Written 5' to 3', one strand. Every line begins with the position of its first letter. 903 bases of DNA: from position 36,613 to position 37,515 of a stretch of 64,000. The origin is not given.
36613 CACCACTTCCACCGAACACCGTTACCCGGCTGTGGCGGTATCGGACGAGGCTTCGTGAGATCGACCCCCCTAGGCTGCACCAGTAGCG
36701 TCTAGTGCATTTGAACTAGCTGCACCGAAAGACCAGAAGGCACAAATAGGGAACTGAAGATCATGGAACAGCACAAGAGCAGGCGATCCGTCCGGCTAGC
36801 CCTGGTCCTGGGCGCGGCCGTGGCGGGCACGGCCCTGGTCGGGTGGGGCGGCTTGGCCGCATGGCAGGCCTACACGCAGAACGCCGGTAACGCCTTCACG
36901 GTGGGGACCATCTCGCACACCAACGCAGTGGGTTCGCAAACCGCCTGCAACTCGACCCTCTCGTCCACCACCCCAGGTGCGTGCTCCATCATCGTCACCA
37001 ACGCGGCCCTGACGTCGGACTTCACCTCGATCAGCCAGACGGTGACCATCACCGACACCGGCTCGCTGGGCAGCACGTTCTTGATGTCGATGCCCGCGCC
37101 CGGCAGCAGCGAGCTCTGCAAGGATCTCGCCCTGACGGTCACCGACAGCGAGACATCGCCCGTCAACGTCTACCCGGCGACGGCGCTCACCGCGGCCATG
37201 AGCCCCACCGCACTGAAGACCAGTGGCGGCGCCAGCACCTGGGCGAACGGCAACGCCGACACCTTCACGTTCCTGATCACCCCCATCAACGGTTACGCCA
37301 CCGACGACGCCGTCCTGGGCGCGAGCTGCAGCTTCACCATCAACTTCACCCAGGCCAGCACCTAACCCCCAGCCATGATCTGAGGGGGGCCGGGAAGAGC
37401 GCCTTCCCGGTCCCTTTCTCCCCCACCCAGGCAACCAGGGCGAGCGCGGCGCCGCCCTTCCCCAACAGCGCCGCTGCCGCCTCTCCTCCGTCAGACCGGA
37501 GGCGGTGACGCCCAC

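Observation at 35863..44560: Composite locus: TasA/SipW fibre genes contiguous with cpaB-tadB-tadC on the same strand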

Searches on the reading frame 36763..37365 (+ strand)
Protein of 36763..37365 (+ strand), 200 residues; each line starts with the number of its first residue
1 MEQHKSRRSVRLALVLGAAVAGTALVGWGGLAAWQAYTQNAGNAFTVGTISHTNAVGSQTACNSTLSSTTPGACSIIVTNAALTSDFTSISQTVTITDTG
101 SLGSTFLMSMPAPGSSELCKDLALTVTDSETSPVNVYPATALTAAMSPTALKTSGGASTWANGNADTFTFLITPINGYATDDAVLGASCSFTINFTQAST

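Call 5: search_protein_families(library=pfam, proteins=[window:36763-37365:+], max_evalue=0.01)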
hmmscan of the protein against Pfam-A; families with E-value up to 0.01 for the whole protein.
window:36763-37365:+ (200 aa): 0 families

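Call 6: search_protein_families(library=ncbifam, proteins=[window:36763-37365:+], max_evalue=0.01)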
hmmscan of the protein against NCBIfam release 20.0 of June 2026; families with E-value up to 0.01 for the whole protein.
window:36763-37365:+ (200 aa): 0 families

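Call 12: find_homologous_proteins(query=window:36763-37365:+, max_evalue=0.001)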
Query window:36763-37365:+ (200 aa): 139 proteins with E <= 0.001 among 2048 candidates; the best 120 are listed.
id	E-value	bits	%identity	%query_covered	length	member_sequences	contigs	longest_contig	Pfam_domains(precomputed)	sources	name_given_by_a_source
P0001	9.2e-119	412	100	100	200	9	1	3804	-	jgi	jgi:hypothetical protein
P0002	4.0e-88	312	78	100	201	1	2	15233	-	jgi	jgi:hypothetical protein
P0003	6.2e-86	305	75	100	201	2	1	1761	-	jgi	jgi:hypothetical protein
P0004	1.6e-81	290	74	100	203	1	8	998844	-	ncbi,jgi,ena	jgi:hypothetical protein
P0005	2.6e-80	286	72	100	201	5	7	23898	-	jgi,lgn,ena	jgi:hypothetical protein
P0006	4.8e-78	279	71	100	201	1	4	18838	-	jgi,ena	jgi:hypothetical protein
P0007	7.4e-73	262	67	100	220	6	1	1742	-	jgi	jgi:hypothetical protein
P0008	1.6e-71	258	66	100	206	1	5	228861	-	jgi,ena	jgi:hypothetical protein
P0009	1.6e-71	258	65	100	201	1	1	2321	-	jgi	jgi:hypothetical protein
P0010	1.6e-70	255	63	100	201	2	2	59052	-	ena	-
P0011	1.9e-70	254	67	100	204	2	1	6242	-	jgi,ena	-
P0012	1.5e-69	251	65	100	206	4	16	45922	-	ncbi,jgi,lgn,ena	ncbi:MAG: hypothetical protein ABSB36_05225 [Candidatus Dormibacteria bacterium]|jgi:hypothetical pr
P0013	4.5e-68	247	67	100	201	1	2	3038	-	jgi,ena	jgi:hypothetical protein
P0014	4.7e-67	243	65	100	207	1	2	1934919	-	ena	-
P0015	1.4e-61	225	62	100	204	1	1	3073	-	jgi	jgi:hypothetical protein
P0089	4.1e-31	126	44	99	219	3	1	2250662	-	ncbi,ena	-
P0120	1.1e-22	99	40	99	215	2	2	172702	-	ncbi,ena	ncbi:MAG: hypothetical protein ACLQT7_02360 [Candidatus Dormibacteria bacterium]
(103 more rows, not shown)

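Call 14: find_encoding_contigs(protein=P0120, flank=10000, max_places=2)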
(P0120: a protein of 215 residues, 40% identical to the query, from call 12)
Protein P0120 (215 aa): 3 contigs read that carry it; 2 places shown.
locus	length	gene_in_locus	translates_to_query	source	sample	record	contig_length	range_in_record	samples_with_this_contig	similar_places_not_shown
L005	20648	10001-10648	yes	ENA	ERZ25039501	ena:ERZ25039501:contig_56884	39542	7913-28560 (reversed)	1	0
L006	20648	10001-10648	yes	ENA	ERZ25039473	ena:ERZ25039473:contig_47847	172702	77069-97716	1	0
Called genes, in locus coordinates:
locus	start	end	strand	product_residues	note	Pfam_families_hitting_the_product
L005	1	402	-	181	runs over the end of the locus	PF00437:T2SSE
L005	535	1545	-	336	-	PF00437:T2SSE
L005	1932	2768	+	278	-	PF00188:CAP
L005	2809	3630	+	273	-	PF00005:ABC_tran, PF02463:SMC_N (weak)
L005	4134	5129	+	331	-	PF02687:FtsX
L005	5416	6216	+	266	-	PF02687:FtsX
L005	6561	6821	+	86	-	-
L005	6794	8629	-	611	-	PF00989:PAS (weak), PF08447:PAS_3, PF08448:PAS_4, PF00990:GGDEF, PF00563:EAL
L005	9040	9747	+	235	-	-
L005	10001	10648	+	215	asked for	-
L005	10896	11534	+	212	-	-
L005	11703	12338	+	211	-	-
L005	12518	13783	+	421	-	PF10502:Peptidase_S26 (weak)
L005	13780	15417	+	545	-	-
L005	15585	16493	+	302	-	PF08666:SAF, PF13144:ChapFlgA (weak)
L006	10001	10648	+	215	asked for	-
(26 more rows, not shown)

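Call 15: find_encoding_contigs(protein=P0089, flank=10000, max_places=2)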
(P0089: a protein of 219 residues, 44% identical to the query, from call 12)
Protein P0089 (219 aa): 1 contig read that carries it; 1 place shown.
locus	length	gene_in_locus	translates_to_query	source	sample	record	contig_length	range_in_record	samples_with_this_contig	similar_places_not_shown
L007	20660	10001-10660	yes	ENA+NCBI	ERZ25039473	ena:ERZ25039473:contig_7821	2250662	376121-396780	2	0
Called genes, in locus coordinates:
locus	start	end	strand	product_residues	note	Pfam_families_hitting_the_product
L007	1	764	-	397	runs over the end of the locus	PF00072:Response_reg, PF00563:EAL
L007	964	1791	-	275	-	PF07730:HisKA_3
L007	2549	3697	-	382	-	PF00437:T2SSE, PF27713:UCP018868 (weak)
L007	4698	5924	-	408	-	PF00872:Transposase_mut, PF10551:MULE (faint)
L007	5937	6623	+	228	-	-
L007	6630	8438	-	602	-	PF00989:PAS, PF08447:PAS_3, PF08448:PAS_4, PF00990:GGDEF, PF00563:EAL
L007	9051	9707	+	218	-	-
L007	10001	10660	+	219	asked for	-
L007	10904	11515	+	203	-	-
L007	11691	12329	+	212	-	-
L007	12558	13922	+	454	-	PF10502:Peptidase_S26 (weak)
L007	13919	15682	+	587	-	PF13424:TPR_12 (faint)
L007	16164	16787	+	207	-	PF16976:RcpC (weak)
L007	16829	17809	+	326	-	PF00482:T2SSF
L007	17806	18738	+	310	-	PF00482:T2SSF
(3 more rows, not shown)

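Call 22: predict_structure(alignment_id=A1)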
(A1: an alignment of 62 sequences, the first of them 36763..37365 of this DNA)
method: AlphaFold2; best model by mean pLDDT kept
length: 200 residues; sequences in the alignment: 62
mean_pLDDT: 71.4   pTM: 0.63
mean pLDDT of the five models: 71.4, 66.9, 66.9, 64.3, 62.6
residues with pLDDT >= 90: 55; 70-90: 61; 50-70: 28; < 50: 56
segments of 3 or more residues with pLDDT < 50: 6-9, 11-49, 53-63
pLDDT, mean of each block of 10 residues (from residue 1): 47 45 41 38 40 42 52 64 78 85 89 88 92 90 94 93 90 91 86 83
secondary structure, 60 per line:
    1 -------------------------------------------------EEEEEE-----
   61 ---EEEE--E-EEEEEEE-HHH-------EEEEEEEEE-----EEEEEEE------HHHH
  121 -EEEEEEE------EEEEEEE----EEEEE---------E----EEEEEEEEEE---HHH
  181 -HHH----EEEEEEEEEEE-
elements in order: E50-55 E64-67 E72-78 E90-98 E104-110 H117-120 E122-128 E135-141 E146-150 E165-174 E189-199

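Call 25: fold_search(model_id=the predicted structure, library=pdb)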
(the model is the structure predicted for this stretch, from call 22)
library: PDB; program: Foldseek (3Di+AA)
matches with E <= 10: 1345; with E <= 0.001: 1
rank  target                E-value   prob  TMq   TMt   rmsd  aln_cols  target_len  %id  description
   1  8okh_A                5.9e-04  0.99  0.32  0.35   7.6       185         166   11  Crystal structure of Bdellovibrio bacteriovorus Bd1399 (released 2023-10-25)
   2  8aur_A                3.6e-03  1.00  0.39  0.35   7.1       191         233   10  Cryo-EM structure of a TasA fibre (released 2022-11-30)
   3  7fe5_A                4.2e-03  1.00  0.31  0.32   6.7       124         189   13  AvmM Catalyzes Macrocyclization in Alchivemycin A Biosynthesis (released 2021-09-01)
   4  7pjj                  5.0e-03  0.96  0.29  0.09   8.9       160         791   14  Structure of the Family-3 Glycosyl Hydrolase BcpE2 from Streptomyces scabies (released 2022-07-13)
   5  7fe0_A                5.5e-03  0.99  0.31  0.32   6.6       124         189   13  AvmM Catalyzes Macrocyclization in Alchivemycin A Biosynthesis (released 2021-09-01)
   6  7vrn_I                7.2e-03  0.77  0.25  0.15  14.2       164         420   14  Structure of infectious bursal disease virus Gt strain (released 2022-03-30)
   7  2xon_L                2.1e-02  0.97  0.30  0.38   5.0       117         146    9  Structure of TmCBM61 in complex with beta-1,4-galactotriose at 1.4 A resolution (released 2010-09-08)
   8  7vrn_A                2.1e-02  0.15  0.17  0.10  23.0       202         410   16  Structure of infectious bursal disease virus Gt strain (released 2022-03-30)
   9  9hdi_MODEL_1_A        2.6e-02  0.96  0.34  0.39   7.8       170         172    9  N-terminally truncated CanA from Pyrodictium abyssi - K1-CanA (released 2025-08-20)
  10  7wim_E                2.6e-02  0.60  0.22  0.36  11.4       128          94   12  Crystal structure of Arabidopsis thaliana FKBP43 N-terminal domain (released 2022-09-21)
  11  5wm0                  2.7e-02  0.84  0.28  0.20   7.6       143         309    5  Crystal structure of apo wild type peptidylglycine alpha-hydroxylating monooxygenase (PHM) soaked with peptide (peptide  (released 2018-07-18)
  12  4lr4_A                3.0e-02  0.82  0.30  0.20   8.1       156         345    9  Crystal structure of a putative secreted protein (EUBREC_3654) from Eubacterium rectale at 2.43 A resolution (released 2013-09-18)
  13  7wim_H                3.6e-02  0.51  0.21  0.35  11.6       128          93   10  Crystal structure of Arabidopsis thaliana FKBP43 N-terminal domain (released 2022-09-21)
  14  7vrp_J                3.6e-02  0.47  0.26  0.15  14.0       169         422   14  Structure of infectious bursal disease virus Gx strain (released 2022-03-30)
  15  7wim_I                3.8e-02  0.38  0.21  0.34  11.8       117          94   14  Crystal structure of Arabidopsis thaliana FKBP43 N-terminal domain (released 2022-09-21)
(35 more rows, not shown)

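Call 26: search_solved_structures(query=A1, max_evalue=10, show_alignments=3)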
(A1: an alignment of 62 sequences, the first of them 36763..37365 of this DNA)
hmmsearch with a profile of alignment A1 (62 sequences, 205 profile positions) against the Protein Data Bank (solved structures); distinct sequences matched with E-value up to 10: 10.
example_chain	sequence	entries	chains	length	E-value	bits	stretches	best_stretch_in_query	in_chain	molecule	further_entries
3tds_E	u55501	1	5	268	0.51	13.3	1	13-101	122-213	formate/nitrite transporter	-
3te0_A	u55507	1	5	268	0.58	13.1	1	13-101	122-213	formate/nitrite transporter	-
3tdp_A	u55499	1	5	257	0.62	13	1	13-101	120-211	formate/nitrite transporter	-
3tdx_A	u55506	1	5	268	0.65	12.9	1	13-101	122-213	formate/nitrite transporter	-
3tdo_A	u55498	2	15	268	0.68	12.9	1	13-101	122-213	Putative formate/nitrite transporter | formate/nitrite transporter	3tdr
3te2_A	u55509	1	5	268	0.68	12.9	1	13-101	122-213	formate/nitrite transporter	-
3te1_A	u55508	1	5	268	0.69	12.8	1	13-101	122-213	formate/nitrite transporter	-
4e3w_A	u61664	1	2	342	1.9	11.4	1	118-199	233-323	Acid phosphatase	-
3it3_A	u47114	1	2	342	2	11.4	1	118-199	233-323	Acid phosphatase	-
9wcx_q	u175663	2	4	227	4.1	10.3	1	4-53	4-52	Lipoprotein lpqE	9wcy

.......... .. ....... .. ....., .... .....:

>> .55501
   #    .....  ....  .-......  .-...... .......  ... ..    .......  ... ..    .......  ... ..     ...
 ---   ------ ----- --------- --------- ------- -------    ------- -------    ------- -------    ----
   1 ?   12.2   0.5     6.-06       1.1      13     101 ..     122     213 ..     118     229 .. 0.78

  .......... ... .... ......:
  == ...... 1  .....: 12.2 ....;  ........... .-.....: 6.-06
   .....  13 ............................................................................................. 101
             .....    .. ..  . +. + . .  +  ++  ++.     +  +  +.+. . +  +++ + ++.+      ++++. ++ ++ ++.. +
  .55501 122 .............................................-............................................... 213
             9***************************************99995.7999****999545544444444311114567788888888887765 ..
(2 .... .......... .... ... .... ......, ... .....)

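Call 48: search_protein_families(library=pfam, alignment_id=A1, max_evalue=1)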
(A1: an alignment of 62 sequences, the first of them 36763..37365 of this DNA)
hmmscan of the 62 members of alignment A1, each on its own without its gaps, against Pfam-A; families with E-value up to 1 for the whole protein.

A. member 1, window:36763-37365:+ (200 aa): 0 families

B. families by the number of members that match (of 62 scanned): 21 families
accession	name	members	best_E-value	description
PF25587.1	Rv2743c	16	0.0013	Rv2743c family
PF12389.13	Peptidase_M73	10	0.037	Camelysin metallo-endopeptidase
PF23906.1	DUF7248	2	0.11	Family of unknown function (DUF7248)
PF05246.16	DUF735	2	0.14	Protein of unknown function (DUF735)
PF11681.13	KPP10_Orf10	1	0.019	Bacteriophage KPP10, Structural protein ORF10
PF14155.11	DUF4307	1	0.026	Domain of unknown function (DUF4307)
PF19267.4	CIS_spike_tip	1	0.039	Contractile injection system spike tip protein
PF09792.14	But2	1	0.04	Ubiquitin 3 binding protein But2 C-terminal domain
PF23237.1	HYR_4C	1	0.049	HYR-like domain with 4 cysteines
PF04186.18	FxsA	1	0.091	FxsA cytoplasmic membrane protein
PF06519.16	TolA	1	0.12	TolA C-terminal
PF14230.11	DUF4333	1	0.13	Domain of unknown function (DUF4333)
PF11339.14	DUF3141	1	0.13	Protein of unknown function (DUF3141)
PF21032.3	PROPPIN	1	0.21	PROPPIN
PF23741.1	DUF7164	1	0.22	Domain of unknown function (DUF7164)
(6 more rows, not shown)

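Call 49: search_protein_families(library=ncbifam, alignment_id=A1, max_evalue=1)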
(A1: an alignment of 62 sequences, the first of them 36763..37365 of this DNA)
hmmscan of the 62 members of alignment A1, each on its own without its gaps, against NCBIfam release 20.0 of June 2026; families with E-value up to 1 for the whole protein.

A. member 1, window:36763-37365:+ (200 aa): 0 families

B. families by the number of members that match (of 62 scanned): 18 families
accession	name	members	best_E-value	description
TIGR04205.1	classIII_w_PIP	21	0.0021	class III signal peptide domain-containing protein, archaeosortase D/PIP-CTERM system-associated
NF046066.1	BioflmMtrxTasA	7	0.0087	biofilm matrix protein TasA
NF005097.0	PRK06525.1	3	0.045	hydrogenase 4 subunit D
NF038083.1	CU044_5270_fam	2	0.033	CU044_5270 family protein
NF038131.1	choice_anch_K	2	0.046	choice-of-anchor K domain-containing protein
TIGR04089.1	exp_by_SipW_III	2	0.052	alternate-type signal peptide domain-containing protein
TIGR04446.1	pren_cyc_PirE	1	0.052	anacyclamide/piricyclamide family prenylated cyclic peptide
NF009355.0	PRK12710.1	1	0.059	flagellar rod assembly protein/muramidase FlgJ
TIGR00199.1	PncC_domain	1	0.089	nicotinamide-nucleotide amidohydrolase family protein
NF052429.1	LpqS_Mycobact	1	0.11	putative copper homeostasis (lipo)protein LpqS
NF041528.1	strep_LAETG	1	0.13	LAETG motif-containing sortase-dependent surface protein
TIGR04412.1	T2SS_GspM_XcpZ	1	0.14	type II secretion system protein GspM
NF008589.1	PRK11556.1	1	0.15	MdtA/MuxA family multidrug efflux RND transporter periplasmic adaptor subunit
NF006042.0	PRK08185.1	1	0.17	hypothetical protein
NF033776.1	stress_YhcN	1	0.19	peroxide/acid stress response protein YhcN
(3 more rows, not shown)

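Call 61: search_protein_representatives(alignment_id=A1)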
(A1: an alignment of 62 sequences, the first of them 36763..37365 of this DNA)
Query: 62 sequences, 205 profile positions. Proteins with E-value up to 0.001 (for the whole library): 295; up to 1e-10: 74; up to 1e-30: 32. The best 150 are listed.
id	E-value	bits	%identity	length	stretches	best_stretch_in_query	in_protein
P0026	4.0e-84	297.8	-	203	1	1-205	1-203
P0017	7.1e-77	274.1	-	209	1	1-205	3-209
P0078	1.2e-76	273.3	-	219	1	1-205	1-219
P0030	3.2e-75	268.7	-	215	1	1-205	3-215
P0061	8.5e-71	254.3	-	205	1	1-205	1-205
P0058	3.0e-64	232.9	-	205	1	1-204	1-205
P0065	6.3e-64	231.8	-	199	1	1-205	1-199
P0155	9.5e-61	221.5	-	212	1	6-204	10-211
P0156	9.7e-59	214.9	-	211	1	1-204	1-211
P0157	5.7e-55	202.6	-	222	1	1-162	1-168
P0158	2.7e-51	190.6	-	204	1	2-204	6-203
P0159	5.8e-51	189.5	-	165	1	3-156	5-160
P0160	6.2e-50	186.1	-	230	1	10-205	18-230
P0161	1.9e-48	181.3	-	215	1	3-204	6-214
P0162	8.0e-47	176.0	-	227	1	5-204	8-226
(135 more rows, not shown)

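Call 63: search_protein_families(library=pfam, alignment_id=A4, max_evalue=0.01)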
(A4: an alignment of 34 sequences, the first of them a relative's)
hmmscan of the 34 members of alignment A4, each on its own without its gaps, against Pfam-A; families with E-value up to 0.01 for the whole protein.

A. member 1, P0218 (230 aa): 1 family
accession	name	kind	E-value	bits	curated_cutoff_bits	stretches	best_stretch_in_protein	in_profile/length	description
PF12389.13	Peptidase_M73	-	2.3e-11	44.3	22.5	1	83-230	51-192/196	Camelysin metallo-endopeptidase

B. families by the number of members that match (of 34 scanned): 4 families
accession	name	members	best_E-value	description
PF12389.13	Peptidase_M73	15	2.3e-11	Camelysin metallo-endopeptidase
PF02306.20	Phage_G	1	0.0036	Major spike protein (G protein)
PF00932.25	LTD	1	0.0058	Lamin Tail Domain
PF09134.16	Invasin_D3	1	0.0086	Invasin, domain 3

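Call 64: search_protein_families(library=ncbifam, alignment_id=A4, max_evalue=0.01)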
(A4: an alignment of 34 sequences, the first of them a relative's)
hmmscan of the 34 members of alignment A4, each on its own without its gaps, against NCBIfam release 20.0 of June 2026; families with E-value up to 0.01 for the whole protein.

A. member 1, P0218 (230 aa): 2 families
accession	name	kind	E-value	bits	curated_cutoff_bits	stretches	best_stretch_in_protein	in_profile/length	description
TIGR04088.1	cognate_SipW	domain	2.3e-06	27.6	19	1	17-48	4-34/34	SipW-dependent-type signal peptide-containing protein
NF046066.1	BioflmMtrxTasA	equivalog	0.0015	18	450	0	8-53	5-51/264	biofilm matrix protein TasA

B. families by the number of members that match (of 34 scanned): 5 families
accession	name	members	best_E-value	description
TIGR04088.1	cognate_SipW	9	1.8e-06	SipW-dependent-type signal peptide-containing protein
NF046066.1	BioflmMtrxTasA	6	1.2e-06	biofilm matrix protein TasA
TIGR04089.1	exp_by_SipW_III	3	7.1e-07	alternate-type signal peptide domain-containing protein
TIGR02274.1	dCTP_deam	1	0.0058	dCTP deaminase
NF051875.1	glycan_WsfD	1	0.006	glycan biosynthesis hexose transferase WsfD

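Call 68: find_related_loci(query=A5, collection=metagenome_contigs, flank=10000)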
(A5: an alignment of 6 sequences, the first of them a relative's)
Query A5 (200 aa) in metagenome_contigs; peptide patterns used: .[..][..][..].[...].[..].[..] (x = any residue, [..] = any of these).
299 stretches matched a pattern; 35 encode a relative of the query (tblastn E <= 1e-3); 35 distinct loci.
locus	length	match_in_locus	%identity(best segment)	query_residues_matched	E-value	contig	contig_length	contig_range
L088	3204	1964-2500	47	7-199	2e-34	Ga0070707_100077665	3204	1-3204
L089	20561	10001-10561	38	7-195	3e-22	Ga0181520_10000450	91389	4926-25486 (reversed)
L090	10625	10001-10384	41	7-139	1e-21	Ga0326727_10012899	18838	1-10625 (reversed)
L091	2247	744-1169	36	7-155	2e-21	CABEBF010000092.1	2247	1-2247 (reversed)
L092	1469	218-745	37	6-199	7e-21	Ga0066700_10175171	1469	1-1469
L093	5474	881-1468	33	7-200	4e-20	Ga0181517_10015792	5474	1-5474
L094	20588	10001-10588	33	7-200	5e-20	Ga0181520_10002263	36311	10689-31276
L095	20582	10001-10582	32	7-195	9e-20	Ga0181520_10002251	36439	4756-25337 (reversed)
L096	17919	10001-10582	32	7-195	9e-20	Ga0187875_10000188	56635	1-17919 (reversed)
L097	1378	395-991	30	7-195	1e-18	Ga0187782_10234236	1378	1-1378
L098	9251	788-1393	32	7-195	3e-18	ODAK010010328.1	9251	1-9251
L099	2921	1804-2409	32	7-195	2e-18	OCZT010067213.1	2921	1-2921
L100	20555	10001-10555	34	7-196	4e-16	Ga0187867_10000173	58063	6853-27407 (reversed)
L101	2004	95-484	36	70-195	8e-16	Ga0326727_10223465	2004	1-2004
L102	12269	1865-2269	37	7-140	4e-15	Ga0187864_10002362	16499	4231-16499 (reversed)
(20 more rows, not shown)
